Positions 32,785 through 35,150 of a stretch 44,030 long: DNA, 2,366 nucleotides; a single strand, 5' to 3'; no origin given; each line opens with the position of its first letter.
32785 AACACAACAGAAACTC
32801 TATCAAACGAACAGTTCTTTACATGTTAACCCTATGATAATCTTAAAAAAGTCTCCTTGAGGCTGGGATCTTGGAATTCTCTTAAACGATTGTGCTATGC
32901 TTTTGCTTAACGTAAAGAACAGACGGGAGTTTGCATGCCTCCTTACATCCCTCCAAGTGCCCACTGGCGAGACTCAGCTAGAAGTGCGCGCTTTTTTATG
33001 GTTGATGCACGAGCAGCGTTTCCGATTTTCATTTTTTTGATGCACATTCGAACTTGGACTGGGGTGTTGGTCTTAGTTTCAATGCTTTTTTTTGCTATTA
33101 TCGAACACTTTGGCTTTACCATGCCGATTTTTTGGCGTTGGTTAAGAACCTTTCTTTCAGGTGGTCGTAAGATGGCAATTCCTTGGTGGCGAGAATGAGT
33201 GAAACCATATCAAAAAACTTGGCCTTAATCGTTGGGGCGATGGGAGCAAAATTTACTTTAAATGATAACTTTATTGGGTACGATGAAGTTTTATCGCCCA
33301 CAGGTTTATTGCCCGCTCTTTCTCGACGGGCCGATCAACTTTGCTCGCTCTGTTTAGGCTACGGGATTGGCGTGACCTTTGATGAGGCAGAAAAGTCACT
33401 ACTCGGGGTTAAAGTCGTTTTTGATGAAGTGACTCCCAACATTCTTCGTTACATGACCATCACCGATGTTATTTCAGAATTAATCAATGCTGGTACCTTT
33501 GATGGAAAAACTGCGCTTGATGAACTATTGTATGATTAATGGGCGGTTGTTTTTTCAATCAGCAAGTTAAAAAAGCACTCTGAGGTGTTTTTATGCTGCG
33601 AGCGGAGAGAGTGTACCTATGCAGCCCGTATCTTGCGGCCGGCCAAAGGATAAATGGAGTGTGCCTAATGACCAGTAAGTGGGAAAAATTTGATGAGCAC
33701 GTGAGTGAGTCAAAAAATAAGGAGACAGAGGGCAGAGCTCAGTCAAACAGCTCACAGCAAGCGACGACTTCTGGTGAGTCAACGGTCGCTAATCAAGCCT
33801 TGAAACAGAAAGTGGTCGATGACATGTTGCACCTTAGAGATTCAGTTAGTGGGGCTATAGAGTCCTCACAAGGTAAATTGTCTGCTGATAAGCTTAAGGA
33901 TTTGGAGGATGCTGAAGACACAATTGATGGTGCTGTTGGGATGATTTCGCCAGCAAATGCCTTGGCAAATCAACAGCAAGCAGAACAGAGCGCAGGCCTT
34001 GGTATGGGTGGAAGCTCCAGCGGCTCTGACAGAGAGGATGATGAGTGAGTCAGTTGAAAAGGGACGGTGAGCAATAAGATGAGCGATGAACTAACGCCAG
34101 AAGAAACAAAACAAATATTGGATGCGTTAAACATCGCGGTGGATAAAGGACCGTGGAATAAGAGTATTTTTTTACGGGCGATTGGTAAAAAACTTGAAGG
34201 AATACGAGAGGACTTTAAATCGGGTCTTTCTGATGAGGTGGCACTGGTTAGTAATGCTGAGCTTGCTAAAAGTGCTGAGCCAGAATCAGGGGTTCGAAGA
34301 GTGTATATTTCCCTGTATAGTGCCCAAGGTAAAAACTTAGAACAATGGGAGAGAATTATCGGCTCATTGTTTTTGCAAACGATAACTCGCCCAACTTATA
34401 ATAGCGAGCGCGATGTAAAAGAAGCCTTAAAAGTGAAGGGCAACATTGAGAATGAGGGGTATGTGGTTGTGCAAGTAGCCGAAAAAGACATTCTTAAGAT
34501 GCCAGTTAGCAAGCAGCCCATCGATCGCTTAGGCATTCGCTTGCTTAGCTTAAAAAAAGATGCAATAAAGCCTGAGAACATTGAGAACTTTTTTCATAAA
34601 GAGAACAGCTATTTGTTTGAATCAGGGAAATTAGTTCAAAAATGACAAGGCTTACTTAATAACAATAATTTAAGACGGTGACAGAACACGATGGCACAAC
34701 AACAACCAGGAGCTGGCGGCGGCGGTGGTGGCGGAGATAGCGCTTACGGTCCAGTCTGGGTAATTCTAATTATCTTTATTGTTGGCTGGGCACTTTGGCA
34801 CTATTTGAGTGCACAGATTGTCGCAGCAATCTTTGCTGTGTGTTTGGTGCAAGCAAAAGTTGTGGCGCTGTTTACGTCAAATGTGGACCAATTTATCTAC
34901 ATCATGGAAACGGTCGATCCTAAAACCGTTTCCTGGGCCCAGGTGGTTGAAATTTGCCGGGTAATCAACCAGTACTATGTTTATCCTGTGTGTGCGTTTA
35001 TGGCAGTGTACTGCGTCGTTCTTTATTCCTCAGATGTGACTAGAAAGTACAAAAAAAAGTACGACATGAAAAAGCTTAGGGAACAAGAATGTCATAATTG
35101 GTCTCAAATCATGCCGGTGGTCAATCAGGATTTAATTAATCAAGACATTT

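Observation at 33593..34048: Non-homologous FIR gene in the icmR slot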

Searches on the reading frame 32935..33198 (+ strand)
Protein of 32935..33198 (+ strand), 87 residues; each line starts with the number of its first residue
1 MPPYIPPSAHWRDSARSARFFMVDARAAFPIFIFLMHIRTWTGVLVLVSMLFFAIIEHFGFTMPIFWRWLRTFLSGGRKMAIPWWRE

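Call 3: search_protein_families(library=pfam, proteins=[window:32935-33198:+], max_evalue=0.1)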
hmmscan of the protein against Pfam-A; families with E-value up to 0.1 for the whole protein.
window:32935-33198:+ (87 aa): 0 families

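Call 4: search_protein_families(library=ncbifam, proteins=[window:32935-33198:+], max_evalue=0.1)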
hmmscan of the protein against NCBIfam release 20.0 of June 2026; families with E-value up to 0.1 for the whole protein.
window:32935-33198:+ (87 aa): 1 family
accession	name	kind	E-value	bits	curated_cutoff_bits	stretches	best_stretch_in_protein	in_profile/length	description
NF038220.1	IcmT_TraK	equivalog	2.7e-29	101.2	40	1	11-86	1-76/81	IcmT/TraK family protein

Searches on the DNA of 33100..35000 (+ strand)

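Call 6: search_dna_similar(query=window:33100-35000:+, collection=plasmids, mode=distant)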
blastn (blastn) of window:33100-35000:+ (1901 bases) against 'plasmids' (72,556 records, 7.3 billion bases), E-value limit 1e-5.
No match.

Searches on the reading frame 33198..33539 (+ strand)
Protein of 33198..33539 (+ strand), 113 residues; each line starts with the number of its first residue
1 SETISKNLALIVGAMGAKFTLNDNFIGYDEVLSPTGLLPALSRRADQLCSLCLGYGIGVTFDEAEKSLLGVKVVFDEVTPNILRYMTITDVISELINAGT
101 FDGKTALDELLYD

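Call 3: search_protein_families(library=pfam, proteins=[window:33198-33539:+], max_evalue=0.1)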
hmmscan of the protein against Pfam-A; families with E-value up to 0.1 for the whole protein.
window:33198-33539:+ (113 aa): 1 family
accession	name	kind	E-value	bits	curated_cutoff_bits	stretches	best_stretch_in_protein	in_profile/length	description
PF12608.13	T4bSS_IcmS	-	3.5e-21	75.9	27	1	8-92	7-91/93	Type IVb secretion, IcmS, effector-recruitment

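Call 4: search_protein_families(library=ncbifam, proteins=[window:33198-33539:+], max_evalue=0.1)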
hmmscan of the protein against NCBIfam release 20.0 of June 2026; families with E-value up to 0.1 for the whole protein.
window:33198-33539:+ (113 aa): 0 families

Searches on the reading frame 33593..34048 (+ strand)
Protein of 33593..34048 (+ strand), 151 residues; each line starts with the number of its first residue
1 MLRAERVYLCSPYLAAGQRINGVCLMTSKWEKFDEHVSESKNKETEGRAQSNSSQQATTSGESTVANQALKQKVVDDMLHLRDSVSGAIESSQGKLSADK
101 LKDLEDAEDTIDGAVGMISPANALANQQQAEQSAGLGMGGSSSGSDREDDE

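Call 3: search_protein_families(library=pfam, proteins=[window:33593-34048:+], max_evalue=0.1)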
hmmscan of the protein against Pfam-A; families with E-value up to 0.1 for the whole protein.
window:33593-34048:+ (151 aa): 2 families
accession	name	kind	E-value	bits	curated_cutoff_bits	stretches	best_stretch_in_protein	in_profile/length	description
PF15176.11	LRR19-TM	-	0.025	15.1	27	1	25-83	45-103/115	Leucine-rich repeat family 19 TM domain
PF22144.1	Fungal_virus_P2_C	-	0.076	12.3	26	1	26-108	139-222/456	Fungal virus Capsid protein, C-terminal domain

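Call 4: search_protein_families(library=ncbifam, proteins=[window:33593-34048:+], max_evalue=0.1)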
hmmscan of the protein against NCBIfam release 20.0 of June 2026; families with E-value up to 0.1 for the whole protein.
window:33593-34048:+ (151 aa): 0 families

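Call 5: find_homologous_proteins(query=window:33593-34048:+, max_evalue=0.01)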
Query window:33593-34048:+ (151 aa): 1 proteins with E <= 0.01 among 35 candidates.
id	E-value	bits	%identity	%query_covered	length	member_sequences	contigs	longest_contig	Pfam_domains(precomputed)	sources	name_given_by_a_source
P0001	1.1e-68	248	100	83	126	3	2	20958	-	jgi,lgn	jgi:hypothetical protein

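Call 8: find_encoding_contigs(protein=P0001, flank=10000)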
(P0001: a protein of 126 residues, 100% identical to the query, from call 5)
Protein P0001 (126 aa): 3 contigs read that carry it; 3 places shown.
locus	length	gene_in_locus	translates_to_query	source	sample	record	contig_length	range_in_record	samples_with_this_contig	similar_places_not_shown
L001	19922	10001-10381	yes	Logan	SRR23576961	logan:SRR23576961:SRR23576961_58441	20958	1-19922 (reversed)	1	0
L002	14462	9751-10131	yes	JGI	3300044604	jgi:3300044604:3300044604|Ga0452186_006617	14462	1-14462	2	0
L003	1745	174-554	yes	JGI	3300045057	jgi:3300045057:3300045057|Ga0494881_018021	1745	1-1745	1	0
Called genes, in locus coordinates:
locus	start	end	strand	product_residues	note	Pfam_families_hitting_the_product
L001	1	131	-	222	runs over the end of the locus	PF03767:Acid_phosphat_B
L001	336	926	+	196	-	PF00719:Pyrophosphatase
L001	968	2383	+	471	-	PF00289:Biotin_carb_N, PF02786:CPSase_L_D2, PF02222:ATP-grasp, PF07478:Dala_Dala_lig_C, PF02785:Biotin_carb_C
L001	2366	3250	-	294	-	-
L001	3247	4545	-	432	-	PF00368:HMG-CoA_red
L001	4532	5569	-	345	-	PF01070:FMN_dh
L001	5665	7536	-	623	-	PF11893:DUF3413, PF00884:Sulfatase, PF01663:Phosphodiest (weak)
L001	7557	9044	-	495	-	PF00474:SSF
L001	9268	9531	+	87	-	PF28014:IcmT_2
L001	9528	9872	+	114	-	PF12608:T4bSS_IcmS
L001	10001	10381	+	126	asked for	-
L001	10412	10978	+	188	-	PF09475:Dot_icm_IcmQ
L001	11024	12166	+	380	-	PF23127:DotM_C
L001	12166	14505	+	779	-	PF12696:TraG-D_C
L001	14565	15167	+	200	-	PF00691:OmpA (weak)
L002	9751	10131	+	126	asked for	-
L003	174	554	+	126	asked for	-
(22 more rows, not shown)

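Call 18: find_homologous_proteins(query=A1, max_evalue=0.1)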
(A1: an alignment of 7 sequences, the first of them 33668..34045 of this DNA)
Query A1 (7 sequences) (126 aa, profile of the alignment): 4 proteins with E <= 0.1 among 8000 candidates.
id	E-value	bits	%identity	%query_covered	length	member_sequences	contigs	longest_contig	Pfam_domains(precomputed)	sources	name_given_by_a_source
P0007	9.4e-54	199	47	95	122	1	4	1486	-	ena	-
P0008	1.6e-52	195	49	80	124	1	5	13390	-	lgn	-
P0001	9.1e-49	183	100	100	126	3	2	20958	-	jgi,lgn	jgi:hypothetical protein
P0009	1.5e-48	182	38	87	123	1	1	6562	-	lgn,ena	-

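Call 28: search_protein_representatives(alignment_id=A4)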
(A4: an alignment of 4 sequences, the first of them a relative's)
Query: 4 sequences, 122 profile positions. Proteins with E-value up to 0.001 (for the whole library): 3; up to 1e-10: 3; up to 1e-30: 3. The best 3 are listed.
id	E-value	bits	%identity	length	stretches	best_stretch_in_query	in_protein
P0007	2.5e-55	202.2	-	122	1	1-120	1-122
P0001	4.1e-51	188.6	-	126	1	2-122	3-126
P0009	6.2e-51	188.1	-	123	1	1-122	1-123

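Call 32: search_solved_structures(query=A1, max_evalue=10, show_alignments=3)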
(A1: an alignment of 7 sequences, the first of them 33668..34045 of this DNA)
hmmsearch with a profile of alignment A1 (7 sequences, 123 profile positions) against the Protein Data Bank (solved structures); distinct sequences matched with E-value up to 10: 11.
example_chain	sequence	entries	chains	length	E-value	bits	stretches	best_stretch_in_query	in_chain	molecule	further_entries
2x43_S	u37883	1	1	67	0.058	16.8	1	18-70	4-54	SHERP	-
1eto_A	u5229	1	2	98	0.07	16.6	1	34-112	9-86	FACTOR FOR INVERSION STIMULATION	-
1etv_A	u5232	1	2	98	0.12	15.8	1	34-112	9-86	FACTOR FOR INVERSION STIMULATION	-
1fip_A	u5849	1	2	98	0.17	15.4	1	34-112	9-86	FACTOR FOR INVERSION STIMULATION (FIS)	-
1etq_A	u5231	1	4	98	0.43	14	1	34-109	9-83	FACTOR FOR INVERSION STIMULATION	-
1f36_A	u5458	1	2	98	0.65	13.5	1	34-79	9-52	FIS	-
4fis_A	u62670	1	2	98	0.7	13.4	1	34-79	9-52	FACTOR FOR INVERSION STIMULATION (FIS)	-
1ety_A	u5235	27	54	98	0.7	13.4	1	34-79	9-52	FACTOR FOR INVERSION STIMULATION | FACTOR FOR INVERSION STIMULATION (FIS) | DNA-binding protein fis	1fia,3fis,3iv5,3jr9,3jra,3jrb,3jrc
1etk_A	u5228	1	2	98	0.81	13.2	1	34-79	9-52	FACTOR FOR INVERSION STIMULATION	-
1etw_A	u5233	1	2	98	0.82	13.1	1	34-79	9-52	FACTOR FOR INVERSION STIMULATION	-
8hr5_A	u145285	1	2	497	5.6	10.4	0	24-59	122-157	Transposase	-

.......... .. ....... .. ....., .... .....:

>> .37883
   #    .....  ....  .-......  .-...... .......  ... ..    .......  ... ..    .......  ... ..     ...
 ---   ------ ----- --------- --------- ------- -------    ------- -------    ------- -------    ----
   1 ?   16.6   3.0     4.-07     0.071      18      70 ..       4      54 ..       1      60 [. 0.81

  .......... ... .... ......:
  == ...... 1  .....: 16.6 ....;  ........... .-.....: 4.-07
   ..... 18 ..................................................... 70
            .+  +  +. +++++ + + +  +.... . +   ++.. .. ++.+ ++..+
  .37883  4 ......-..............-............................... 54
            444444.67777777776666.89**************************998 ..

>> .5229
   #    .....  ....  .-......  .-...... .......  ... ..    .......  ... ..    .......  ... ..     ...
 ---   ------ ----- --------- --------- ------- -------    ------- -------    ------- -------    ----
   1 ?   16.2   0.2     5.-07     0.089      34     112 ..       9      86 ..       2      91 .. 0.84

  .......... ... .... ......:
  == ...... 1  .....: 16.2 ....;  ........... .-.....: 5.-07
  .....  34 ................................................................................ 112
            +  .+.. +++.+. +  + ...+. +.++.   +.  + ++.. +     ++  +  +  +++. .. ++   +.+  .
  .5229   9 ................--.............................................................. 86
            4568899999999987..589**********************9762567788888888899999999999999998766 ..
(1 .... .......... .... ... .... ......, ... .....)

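Call 43: predict_structure(alignment_id=A4)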
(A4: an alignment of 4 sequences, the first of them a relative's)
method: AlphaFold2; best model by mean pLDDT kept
length: 126 residues; sequences in the alignment: 4
mean_pLDDT: 62.9   pTM: 0.40
mean pLDDT of the five models: 62.9, 63.0, 61.5, 59.8, 59.9
residues with pLDDT >= 90: 1; 70-90: 50; 50-70: 29; < 50: 46
segments of 3 or more residues with pLDDT < 50: 9-39, 108-113, 123-126
pLDDT, mean of each block of 10 residues (from residue 1): 51 42 37 43 76 88 81 85 86 71 52 52 53
secondary structure, 60 per line:
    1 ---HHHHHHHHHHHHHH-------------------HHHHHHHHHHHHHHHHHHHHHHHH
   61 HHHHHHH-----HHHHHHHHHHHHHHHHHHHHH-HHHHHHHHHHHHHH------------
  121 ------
elements in order: H4-17 H37-67 H73-93 H95-108

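Call 46: fold_search(model_id=the predicted structure, library=pdb)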
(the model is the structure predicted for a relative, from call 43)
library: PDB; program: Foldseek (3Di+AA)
matches with E <= 10: 275; with E <= 0.001: 0
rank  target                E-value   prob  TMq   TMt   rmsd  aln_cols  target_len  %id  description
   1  4afl_C                1.1e+00  0.89  0.44  0.54   8.8        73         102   14  The crystal structure of the ING4 dimerization domain reveals the functional organization of the ING family of chromat (released 2012-02-22)
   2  9i4i_d                1.1e+00  0.18  0.30  0.24  15.1       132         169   10  High resolution Cryo-EM structure of human complex I in mitochondria (released 2025-11-12)
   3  4jav_A                1.4e+00  0.80  0.42  0.23   7.2        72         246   15  Structural basis of a rationally rewired protein-protein interface (HK853wt and RR468mutant V13P, L14I, I17M and N21V) (released 2013-09-04)
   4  5j73_C                1.4e+00  0.57  0.40  0.61   7.0        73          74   15  De novo design of protein homo-oligomers with modular hydrogen bond network-mediated specificity (released 2016-05-25)
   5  8wqy_V                1.4e+00  0.33  0.41  0.32  15.0       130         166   12  Fe-O nanocluster of form-XI in the 4-fold channel of Ureaplasma diversum ferritin (released 2024-06-12)
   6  4kp4_B                1.5e+00  0.75  0.42  0.25   9.8        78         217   17  Deciphering cis-trans directionality and visualizing autophosphorylation in histidine kinases. (released 2014-02-12)
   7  4afl_E                1.6e+00  0.18  0.23  0.29   9.5        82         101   15  The crystal structure of the ING4 dimerization domain reveals the functional organization of the ING family of chromat (released 2012-02-22)
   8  5gup_d                1.6e+00  0.13  0.28  0.23  15.5       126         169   14  Cryo-EM structure of mammalian respiratory supercomplex I1III2IV1 (released 2017-03-29)
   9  2k48_MODEL_1_A        1.7e+00  0.57  0.44  0.51  11.2        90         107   12  NMR Structure of the N-terminal Coiled Coil Domain of the Andes Hantavirus Nucleocapsid Protein (released 2008-08-05)
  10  4afl_D                1.7e+00  0.20  0.26  0.34   9.2        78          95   13  The crystal structure of the ING4 dimerization domain reveals the functional organization of the ING family of chromat (released 2012-02-22)
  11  9cwt_d                1.8e+00  0.11  0.23  0.19  15.8       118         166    9  Human kidney respiratory complex I (released 2025-08-06)
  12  5ka5                  1.9e+00  0.51  0.41  0.62  11.2        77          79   10  HIV-1 gp41 variant V549E resistance mutation (released 2016-12-14)
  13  8wqu_A                1.9e+00  0.11  0.29  0.23  16.0       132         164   15  Fe-O nanocluster of form-IX in the 4-fold channel of Ureaplasma diversum ferritin (released 2024-06-12)
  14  6rgz_A                2.0e+00  0.66  0.42  0.23   7.8        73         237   15  Revisiting pH-gated conformational switch. Complex HK853-RR468 pH 6.5 (released 2020-02-19)
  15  9bxv_d                2.0e+00  0.11  0.29  0.23  15.5       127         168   12  Respiratory supercomplex I III (released 2025-08-06)
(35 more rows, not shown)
